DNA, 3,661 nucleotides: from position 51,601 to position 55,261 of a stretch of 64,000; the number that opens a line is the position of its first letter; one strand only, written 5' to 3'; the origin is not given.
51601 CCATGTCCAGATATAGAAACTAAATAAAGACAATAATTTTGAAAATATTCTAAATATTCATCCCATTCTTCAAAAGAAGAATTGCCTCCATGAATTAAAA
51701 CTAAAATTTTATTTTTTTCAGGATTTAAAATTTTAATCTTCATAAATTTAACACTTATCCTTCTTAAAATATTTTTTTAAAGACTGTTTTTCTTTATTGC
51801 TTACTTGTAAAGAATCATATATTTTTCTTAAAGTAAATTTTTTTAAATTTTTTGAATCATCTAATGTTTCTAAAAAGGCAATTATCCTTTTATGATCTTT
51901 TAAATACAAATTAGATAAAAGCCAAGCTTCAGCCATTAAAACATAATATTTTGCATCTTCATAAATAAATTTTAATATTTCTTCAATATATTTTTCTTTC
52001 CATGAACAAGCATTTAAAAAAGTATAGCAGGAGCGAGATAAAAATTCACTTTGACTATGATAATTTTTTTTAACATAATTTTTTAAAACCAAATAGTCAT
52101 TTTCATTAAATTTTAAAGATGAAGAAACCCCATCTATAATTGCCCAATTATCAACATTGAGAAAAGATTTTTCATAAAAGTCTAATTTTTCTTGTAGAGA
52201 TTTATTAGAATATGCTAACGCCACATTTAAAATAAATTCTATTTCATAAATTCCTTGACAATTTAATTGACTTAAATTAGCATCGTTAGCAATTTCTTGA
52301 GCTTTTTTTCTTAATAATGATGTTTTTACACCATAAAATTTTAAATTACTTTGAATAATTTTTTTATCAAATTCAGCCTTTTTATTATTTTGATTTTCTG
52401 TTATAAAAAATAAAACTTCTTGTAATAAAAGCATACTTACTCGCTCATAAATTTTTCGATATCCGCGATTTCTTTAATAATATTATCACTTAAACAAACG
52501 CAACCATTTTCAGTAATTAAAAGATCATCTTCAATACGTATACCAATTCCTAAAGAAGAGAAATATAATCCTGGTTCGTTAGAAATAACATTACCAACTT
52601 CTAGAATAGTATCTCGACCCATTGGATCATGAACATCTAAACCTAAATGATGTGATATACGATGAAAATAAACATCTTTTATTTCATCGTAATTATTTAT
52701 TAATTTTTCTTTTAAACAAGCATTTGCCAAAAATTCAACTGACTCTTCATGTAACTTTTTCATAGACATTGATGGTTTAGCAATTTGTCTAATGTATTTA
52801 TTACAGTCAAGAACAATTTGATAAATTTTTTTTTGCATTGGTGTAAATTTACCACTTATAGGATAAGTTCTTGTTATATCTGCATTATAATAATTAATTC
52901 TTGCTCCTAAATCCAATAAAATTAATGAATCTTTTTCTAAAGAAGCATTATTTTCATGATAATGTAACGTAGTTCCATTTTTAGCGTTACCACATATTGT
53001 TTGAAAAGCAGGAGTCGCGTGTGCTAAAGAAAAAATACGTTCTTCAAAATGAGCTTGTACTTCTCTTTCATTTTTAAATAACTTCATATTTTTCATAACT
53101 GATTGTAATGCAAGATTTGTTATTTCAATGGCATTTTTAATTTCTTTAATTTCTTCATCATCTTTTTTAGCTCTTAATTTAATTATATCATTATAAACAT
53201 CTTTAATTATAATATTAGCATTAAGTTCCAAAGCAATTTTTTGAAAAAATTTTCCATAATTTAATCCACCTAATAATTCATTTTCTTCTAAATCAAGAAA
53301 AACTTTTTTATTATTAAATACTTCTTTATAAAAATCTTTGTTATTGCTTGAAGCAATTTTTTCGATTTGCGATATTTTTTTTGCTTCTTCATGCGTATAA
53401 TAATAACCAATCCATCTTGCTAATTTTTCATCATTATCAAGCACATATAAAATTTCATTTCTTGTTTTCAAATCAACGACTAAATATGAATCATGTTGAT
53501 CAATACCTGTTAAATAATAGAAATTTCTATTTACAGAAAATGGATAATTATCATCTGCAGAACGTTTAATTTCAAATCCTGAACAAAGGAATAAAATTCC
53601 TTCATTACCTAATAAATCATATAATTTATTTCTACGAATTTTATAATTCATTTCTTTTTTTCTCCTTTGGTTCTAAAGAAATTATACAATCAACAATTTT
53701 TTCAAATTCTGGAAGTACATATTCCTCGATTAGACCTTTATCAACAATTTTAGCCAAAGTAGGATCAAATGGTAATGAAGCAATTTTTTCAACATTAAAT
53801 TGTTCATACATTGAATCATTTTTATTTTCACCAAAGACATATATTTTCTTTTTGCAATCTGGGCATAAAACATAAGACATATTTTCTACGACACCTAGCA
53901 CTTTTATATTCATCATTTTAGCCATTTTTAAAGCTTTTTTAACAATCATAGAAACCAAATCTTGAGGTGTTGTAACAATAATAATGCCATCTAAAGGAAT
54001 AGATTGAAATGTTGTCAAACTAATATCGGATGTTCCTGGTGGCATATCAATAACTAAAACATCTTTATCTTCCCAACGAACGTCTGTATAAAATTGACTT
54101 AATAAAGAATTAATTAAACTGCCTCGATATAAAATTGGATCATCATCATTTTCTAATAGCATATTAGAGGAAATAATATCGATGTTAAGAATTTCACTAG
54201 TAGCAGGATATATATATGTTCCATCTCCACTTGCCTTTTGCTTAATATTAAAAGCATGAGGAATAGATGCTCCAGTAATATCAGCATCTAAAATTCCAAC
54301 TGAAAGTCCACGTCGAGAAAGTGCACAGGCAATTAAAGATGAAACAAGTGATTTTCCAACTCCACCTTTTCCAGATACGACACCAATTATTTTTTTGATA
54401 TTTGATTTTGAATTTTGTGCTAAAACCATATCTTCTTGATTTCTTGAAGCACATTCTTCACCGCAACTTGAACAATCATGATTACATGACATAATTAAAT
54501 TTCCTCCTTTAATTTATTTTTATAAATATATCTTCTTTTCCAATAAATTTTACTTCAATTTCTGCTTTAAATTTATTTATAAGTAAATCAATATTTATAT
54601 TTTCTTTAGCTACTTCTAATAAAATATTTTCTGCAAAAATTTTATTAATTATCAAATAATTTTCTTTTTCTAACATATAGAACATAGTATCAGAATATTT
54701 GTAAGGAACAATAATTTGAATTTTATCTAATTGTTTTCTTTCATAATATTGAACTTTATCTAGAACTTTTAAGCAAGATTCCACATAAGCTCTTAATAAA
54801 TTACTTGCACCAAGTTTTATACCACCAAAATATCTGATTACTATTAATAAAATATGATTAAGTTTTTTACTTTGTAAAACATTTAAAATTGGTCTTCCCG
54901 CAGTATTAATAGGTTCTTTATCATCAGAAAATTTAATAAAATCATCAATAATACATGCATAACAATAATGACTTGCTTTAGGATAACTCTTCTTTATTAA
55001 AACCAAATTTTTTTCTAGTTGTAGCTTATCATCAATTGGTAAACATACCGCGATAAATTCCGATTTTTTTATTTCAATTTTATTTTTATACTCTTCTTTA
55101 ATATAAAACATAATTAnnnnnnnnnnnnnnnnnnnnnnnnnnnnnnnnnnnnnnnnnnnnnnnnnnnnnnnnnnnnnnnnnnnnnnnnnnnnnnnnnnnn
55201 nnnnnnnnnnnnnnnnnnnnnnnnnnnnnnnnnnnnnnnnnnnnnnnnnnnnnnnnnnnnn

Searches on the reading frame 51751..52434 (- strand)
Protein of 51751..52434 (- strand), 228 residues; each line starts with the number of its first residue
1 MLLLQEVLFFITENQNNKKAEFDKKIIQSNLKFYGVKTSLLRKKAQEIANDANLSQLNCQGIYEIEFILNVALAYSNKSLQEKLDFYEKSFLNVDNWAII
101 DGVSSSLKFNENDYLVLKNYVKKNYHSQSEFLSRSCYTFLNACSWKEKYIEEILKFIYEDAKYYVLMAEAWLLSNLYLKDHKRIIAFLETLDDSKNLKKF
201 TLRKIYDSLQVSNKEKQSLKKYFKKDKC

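Call 26: search_protein_families(library=pfam, proteins=[window:51751-52434:-], max_evalue=0.001)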
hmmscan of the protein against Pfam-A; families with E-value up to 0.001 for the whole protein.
window:51751-52434:- (228 aa): 1 family
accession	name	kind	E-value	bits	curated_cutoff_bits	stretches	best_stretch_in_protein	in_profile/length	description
PF08713.17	DNA_alkylation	-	9.8e-12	45.4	21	1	13-203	7-207/213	DNA alkylation repair enzyme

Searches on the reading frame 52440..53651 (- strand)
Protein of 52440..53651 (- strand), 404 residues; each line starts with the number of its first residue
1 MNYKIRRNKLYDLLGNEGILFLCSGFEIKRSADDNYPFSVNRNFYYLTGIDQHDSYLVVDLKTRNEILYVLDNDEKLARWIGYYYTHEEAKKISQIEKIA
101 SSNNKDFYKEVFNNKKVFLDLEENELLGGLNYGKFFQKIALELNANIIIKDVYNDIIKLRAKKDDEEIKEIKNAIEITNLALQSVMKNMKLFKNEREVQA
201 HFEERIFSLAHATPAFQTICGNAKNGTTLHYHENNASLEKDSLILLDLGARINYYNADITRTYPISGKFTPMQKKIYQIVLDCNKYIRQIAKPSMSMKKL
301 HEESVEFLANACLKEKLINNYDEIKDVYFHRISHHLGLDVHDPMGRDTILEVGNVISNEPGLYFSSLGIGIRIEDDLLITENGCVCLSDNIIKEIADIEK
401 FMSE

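Call 102: search_protein_families(library=pfam, proteins=[window:52440-53651:-], max_evalue=0.001)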
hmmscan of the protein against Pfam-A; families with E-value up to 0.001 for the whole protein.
window:52440-53651:- (404 aa): 2 families
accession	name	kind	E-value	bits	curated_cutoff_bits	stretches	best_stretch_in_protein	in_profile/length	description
PF00557.29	Peptidase_M24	-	1.3e-47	162.7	23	1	170-381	2-208/208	Metallopeptidase family M24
PF05195.22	AMP_N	-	4.4e-22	78.5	24.6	1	3-104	1-105/121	Aminopeptidase P, N-terminal domain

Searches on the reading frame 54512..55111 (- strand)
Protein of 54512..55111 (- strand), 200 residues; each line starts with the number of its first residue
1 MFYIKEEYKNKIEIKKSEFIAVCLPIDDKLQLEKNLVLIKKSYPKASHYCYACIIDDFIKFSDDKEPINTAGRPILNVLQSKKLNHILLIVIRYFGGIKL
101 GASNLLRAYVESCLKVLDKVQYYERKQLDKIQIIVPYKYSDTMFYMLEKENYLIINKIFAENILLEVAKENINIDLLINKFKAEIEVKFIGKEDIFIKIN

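Call 102: search_protein_families(library=pfam, proteins=[window:54512-55111:-], max_evalue=0.001)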
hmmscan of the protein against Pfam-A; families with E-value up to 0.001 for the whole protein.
window:54512-55111:- (200 aa): 1 family
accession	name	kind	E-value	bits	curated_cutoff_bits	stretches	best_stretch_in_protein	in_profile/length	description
PF01205.25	UPF0029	-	1.9e-29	102.2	27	1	15-115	1-105/107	Uncharacterized protein family UPF0029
